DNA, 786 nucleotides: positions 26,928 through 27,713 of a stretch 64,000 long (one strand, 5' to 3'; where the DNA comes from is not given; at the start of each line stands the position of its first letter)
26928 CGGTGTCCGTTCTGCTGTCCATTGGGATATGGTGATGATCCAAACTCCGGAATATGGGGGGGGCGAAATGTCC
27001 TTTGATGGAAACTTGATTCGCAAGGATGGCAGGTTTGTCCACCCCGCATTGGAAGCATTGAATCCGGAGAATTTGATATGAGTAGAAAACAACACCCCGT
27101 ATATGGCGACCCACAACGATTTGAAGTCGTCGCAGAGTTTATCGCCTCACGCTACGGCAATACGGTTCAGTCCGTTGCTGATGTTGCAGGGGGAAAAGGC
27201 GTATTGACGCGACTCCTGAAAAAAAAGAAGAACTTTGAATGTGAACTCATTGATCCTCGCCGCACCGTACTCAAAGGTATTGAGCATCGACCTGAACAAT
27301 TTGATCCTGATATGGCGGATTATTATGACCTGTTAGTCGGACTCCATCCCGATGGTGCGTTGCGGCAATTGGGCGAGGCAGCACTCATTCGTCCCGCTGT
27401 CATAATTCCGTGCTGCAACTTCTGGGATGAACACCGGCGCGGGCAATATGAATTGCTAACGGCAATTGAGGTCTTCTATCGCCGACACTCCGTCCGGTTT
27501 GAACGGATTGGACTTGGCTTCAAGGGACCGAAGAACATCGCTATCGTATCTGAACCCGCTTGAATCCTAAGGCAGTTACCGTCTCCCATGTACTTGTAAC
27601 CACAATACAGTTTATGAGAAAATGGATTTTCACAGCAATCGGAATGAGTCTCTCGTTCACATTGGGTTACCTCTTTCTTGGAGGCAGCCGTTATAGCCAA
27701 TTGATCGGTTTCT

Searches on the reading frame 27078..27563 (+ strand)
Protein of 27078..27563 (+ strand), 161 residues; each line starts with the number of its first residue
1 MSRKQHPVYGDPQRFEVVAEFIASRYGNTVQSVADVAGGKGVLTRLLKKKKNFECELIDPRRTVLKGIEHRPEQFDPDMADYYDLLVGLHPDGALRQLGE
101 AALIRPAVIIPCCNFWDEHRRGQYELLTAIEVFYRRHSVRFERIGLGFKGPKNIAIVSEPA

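Call 21: search_protein_families(library=pfam, proteins=[window:27078-27563:+], max_evalue=0.01)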
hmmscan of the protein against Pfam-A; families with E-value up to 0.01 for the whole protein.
window:27078-27563:+ (161 aa): 1 family
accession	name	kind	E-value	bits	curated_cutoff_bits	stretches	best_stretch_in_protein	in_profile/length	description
PF13489.12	Methyltransf_23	-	6.4e-05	23.2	27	1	14-138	5-96/164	Methyltransferase domain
